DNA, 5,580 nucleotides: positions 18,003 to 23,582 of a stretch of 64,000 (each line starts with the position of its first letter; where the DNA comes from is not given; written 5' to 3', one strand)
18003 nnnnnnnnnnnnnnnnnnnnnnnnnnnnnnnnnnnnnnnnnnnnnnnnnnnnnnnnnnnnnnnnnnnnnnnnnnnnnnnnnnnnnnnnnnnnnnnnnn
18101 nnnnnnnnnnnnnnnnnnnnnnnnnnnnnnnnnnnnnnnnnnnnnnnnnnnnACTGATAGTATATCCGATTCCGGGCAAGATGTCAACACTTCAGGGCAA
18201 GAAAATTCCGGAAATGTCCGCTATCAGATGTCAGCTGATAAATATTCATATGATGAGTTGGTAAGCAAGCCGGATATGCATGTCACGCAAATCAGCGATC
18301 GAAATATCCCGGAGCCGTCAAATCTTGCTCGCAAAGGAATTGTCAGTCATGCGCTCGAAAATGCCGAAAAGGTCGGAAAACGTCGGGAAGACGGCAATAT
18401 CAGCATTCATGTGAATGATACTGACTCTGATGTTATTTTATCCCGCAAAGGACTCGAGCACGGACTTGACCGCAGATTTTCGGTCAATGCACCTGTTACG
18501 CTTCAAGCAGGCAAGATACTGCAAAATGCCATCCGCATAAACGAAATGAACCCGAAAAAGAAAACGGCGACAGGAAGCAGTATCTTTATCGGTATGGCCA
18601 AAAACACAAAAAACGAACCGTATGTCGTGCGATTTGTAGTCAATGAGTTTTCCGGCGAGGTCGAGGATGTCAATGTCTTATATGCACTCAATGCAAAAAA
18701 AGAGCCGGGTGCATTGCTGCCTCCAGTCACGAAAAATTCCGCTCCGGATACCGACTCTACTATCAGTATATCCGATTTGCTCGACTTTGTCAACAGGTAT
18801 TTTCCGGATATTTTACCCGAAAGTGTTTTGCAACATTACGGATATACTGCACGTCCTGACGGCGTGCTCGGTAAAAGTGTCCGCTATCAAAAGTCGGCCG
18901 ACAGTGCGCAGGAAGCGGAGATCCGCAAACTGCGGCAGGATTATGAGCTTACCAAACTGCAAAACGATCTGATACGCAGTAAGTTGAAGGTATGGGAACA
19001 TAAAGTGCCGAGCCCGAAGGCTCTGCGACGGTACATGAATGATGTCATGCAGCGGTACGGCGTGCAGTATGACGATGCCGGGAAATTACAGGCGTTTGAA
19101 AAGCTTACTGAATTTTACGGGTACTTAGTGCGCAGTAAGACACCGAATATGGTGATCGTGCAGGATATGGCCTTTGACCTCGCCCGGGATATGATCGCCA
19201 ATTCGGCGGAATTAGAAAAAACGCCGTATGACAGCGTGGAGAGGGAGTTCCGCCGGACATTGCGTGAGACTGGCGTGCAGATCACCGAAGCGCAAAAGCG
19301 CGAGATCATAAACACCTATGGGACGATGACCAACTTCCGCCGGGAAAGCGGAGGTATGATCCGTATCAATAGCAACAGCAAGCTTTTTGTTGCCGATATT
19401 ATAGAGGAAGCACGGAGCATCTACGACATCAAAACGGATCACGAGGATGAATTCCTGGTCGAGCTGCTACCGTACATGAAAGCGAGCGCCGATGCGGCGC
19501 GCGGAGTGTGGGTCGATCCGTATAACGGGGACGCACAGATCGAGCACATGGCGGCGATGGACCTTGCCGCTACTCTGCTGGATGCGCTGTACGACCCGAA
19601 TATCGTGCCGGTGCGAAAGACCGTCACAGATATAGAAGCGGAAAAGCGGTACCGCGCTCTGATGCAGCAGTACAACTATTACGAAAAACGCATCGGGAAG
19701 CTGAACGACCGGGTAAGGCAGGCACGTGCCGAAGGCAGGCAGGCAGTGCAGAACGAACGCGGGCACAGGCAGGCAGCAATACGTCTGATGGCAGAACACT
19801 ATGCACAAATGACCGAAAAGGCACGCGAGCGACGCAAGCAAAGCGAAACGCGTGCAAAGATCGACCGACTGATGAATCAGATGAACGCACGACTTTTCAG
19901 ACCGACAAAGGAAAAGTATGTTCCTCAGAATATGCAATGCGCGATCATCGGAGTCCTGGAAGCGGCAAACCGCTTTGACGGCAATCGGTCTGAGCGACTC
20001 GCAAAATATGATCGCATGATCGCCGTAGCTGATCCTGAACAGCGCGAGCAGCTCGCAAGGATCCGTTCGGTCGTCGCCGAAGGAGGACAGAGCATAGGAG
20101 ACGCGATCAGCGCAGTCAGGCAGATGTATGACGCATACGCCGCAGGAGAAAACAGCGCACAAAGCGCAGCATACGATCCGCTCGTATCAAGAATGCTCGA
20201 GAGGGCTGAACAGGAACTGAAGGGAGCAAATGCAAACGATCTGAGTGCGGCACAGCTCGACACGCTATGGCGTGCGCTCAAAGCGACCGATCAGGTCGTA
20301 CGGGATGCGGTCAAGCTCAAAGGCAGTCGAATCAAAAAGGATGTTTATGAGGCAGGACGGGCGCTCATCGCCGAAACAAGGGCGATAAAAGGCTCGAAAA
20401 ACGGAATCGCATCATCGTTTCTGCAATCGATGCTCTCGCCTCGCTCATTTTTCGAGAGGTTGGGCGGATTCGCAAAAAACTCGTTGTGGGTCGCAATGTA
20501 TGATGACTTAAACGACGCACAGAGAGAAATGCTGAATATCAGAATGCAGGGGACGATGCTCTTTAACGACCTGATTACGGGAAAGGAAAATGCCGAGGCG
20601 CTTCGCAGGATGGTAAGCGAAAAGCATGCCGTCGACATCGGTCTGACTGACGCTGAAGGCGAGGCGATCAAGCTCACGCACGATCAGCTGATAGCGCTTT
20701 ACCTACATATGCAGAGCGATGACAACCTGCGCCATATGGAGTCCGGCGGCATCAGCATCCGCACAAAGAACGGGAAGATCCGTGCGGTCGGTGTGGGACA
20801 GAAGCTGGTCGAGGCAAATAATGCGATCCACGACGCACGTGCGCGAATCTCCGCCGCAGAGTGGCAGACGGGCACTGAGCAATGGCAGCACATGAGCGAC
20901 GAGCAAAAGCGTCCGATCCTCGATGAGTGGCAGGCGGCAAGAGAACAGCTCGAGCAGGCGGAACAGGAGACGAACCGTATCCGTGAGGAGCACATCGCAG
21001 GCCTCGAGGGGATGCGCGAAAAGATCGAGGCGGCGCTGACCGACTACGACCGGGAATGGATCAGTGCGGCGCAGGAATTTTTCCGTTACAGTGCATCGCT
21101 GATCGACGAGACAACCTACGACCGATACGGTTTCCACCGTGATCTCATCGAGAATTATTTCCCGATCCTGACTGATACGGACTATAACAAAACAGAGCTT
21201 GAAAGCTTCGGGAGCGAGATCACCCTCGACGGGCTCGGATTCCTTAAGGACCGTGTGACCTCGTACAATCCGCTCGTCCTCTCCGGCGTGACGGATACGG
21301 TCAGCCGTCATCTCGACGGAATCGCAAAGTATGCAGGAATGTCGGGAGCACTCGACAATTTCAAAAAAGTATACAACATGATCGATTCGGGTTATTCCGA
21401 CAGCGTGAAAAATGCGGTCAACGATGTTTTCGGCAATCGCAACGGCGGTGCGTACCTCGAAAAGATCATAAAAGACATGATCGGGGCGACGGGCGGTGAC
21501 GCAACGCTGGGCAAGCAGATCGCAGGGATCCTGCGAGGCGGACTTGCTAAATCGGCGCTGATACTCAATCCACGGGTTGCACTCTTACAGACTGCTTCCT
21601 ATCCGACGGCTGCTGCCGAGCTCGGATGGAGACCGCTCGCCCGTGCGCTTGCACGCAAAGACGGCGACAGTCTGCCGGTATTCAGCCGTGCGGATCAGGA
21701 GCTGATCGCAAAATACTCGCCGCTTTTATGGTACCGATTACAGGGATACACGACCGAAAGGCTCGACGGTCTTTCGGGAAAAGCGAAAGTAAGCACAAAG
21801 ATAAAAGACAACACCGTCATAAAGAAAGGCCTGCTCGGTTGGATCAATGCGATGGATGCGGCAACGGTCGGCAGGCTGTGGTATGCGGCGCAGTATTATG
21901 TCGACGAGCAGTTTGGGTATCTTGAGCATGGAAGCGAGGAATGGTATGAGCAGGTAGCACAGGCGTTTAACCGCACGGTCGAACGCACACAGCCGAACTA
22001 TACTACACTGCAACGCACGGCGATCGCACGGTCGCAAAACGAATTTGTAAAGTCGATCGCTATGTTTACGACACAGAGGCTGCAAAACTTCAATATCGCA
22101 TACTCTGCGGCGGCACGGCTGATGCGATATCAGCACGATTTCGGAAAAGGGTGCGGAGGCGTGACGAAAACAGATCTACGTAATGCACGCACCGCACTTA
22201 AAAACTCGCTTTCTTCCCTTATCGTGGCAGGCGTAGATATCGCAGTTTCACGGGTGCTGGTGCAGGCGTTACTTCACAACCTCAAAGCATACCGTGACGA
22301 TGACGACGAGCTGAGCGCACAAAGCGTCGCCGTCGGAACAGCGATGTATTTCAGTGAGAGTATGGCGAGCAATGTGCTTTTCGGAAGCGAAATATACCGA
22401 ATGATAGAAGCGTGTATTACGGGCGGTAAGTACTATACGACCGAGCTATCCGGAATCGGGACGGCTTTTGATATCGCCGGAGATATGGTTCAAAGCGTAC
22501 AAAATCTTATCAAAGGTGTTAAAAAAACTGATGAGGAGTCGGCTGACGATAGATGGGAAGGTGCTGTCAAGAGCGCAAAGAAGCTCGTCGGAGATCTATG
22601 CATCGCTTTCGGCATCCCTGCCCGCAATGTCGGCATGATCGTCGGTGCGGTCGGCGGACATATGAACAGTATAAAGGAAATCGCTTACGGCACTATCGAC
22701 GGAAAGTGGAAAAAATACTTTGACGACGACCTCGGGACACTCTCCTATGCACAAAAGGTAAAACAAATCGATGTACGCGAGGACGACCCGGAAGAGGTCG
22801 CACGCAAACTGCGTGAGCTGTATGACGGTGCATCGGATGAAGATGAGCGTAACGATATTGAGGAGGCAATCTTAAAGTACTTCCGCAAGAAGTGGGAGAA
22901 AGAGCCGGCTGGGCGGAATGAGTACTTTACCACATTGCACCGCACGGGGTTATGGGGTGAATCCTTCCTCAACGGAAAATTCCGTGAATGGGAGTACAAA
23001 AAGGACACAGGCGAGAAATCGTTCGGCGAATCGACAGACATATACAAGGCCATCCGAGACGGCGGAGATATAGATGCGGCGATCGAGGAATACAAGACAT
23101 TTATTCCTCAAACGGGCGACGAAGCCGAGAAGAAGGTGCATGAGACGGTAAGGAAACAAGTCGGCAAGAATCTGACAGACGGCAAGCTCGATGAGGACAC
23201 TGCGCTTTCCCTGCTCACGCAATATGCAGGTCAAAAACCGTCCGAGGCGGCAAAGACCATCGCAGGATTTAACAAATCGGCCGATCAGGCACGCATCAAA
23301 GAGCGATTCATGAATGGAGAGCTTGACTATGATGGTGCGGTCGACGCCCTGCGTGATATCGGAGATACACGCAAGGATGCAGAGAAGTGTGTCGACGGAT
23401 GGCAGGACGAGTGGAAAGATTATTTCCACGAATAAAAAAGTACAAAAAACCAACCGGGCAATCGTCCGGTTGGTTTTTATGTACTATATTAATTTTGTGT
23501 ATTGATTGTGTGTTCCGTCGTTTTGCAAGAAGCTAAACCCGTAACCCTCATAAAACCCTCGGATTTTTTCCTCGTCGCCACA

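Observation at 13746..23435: A 3229-aa single-ORF phage protein in its own transcription unit: candidate virion-delivered polyvalent or ejection protein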

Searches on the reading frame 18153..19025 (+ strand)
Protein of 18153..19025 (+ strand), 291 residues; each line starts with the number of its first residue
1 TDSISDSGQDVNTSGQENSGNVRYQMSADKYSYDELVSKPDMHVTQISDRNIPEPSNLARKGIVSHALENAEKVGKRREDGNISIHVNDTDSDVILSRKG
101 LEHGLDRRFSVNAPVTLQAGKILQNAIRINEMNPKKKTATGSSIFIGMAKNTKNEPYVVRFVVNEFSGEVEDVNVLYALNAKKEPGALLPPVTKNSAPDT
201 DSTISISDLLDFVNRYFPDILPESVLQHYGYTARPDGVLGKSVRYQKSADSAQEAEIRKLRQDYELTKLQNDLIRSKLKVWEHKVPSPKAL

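Call 20: search_protein_families(library=pfam, proteins=[window:18153-19025:+], max_evalue=5)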
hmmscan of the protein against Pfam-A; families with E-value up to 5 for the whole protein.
window:18153-19025:+ (291 aa): 2 families
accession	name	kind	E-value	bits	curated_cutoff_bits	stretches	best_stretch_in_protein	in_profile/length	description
PF18798.6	LPD3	-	0.00096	19.8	27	1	82-166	20-107/114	Large polyvalent protein-associated domain 3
PF12687.12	DUF3801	-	0.11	13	24.1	1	25-95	18-85/131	Protein of unknown function (DUF3801)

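Call 81: search_protein_families(library=phrogs, proteins=[window:18153-19025:+], max_evalue=0.01)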
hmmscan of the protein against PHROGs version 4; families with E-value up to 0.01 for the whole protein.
window:18153-19025:+ (291 aa): 0 families

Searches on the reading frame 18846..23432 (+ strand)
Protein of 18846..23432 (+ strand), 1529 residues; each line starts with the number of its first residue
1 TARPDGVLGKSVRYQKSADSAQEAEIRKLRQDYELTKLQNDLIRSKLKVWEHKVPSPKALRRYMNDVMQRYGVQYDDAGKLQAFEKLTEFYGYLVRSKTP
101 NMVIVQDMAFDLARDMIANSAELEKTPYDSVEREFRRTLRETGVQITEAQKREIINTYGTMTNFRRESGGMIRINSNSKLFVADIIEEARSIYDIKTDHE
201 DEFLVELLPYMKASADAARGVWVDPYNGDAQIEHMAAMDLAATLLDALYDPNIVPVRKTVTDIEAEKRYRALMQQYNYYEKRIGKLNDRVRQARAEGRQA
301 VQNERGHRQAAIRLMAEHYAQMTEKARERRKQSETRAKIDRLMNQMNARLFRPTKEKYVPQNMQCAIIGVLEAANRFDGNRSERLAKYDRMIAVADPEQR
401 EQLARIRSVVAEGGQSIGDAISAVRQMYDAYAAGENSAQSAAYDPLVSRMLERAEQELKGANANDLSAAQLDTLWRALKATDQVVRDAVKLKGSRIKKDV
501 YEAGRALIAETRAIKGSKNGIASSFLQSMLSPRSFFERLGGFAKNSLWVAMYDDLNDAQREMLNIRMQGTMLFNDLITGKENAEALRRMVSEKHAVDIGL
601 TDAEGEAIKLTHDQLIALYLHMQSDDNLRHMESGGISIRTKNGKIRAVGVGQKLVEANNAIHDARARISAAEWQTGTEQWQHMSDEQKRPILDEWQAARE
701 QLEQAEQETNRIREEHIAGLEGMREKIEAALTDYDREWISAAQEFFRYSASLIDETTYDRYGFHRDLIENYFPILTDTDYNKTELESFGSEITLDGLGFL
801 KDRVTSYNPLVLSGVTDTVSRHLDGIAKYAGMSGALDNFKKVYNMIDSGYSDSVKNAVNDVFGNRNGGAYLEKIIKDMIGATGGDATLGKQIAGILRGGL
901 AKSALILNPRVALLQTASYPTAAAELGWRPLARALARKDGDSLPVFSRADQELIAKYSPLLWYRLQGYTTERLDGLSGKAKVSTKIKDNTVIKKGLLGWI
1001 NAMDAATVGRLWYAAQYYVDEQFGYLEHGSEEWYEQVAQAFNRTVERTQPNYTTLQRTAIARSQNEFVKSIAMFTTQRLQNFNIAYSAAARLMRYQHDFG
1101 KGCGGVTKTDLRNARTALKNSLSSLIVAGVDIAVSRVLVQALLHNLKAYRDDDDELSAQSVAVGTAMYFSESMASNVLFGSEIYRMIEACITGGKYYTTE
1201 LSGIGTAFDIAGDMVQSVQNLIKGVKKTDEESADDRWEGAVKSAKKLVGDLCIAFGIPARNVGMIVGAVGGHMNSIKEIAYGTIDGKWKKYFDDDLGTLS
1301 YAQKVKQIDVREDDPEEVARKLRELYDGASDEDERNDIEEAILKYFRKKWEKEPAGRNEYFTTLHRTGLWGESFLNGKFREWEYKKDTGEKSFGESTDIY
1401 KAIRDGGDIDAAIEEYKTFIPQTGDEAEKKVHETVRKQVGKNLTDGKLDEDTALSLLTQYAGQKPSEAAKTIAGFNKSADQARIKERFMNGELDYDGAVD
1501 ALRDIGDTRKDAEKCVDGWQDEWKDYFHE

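Call 9: search_dna_similar(query=window:18846-23432:+, collection=phages, mode=protein, max_rows=30)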
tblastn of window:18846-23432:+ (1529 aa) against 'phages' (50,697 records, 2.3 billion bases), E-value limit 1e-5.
Records with a match: 2; places in all: 2; records where one place covers at least 80% of the query: 0.
Best place of each record, by identity: <60% 2.
By first word of the organism name: Bacteriophage 2.
By host as written in the record: - 2.
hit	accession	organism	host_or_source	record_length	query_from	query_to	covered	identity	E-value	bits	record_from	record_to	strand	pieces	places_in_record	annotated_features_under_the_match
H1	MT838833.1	Bacteriophage sp.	human fecal samples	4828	496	1092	39%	22.0%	5e-12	77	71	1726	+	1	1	record has no annotation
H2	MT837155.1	Bacteriophage sp.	human fecal samples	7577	896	1327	28%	27.9%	6e-40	169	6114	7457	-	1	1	record has no annotation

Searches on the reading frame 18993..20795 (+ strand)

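Call 20: search_protein_families(library=pfam, proteins=[window:18993-20795:+], max_evalue=5)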
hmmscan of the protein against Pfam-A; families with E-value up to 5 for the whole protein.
window:18993-20795:+ (601 aa): 6 families
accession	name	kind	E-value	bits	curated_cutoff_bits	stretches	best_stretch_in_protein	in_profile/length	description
PF04719.20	TAFII28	-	0.002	18.5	27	1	105-150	27-72/86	hTAFII28-like protein conserved region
PF11130.14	TraC_F_IV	-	0.0026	17.3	28.1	1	223-289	57-112/375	TraC protein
PF13801.11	Metal_resist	-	0.1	13.2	29.2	1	197-254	51-109/125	Heavy-metal resistance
PF13175.12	AAA_15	-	0.18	11.8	32.1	0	213-340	173-266/374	AAA ATPase domain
PF10732.14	DUF2524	-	0.33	11.7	25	1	339-361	53-75/84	Protein of unknown function (DUF2524)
PF03179.20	V-ATPase_G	-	2.3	9.3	28.6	0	238-299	28-88/105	Vacuolar (H+)-ATPase G subunit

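Call 81: search_protein_families(library=phrogs, proteins=[window:18993-20795:+], max_evalue=0.01)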
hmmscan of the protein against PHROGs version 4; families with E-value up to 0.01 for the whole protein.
window:18993-20795:+ (601 aa): 1 family
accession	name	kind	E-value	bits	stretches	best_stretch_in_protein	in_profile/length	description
phrog_22978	-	unknown function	5.5e-31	107.4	1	40-595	2116-2630/3513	-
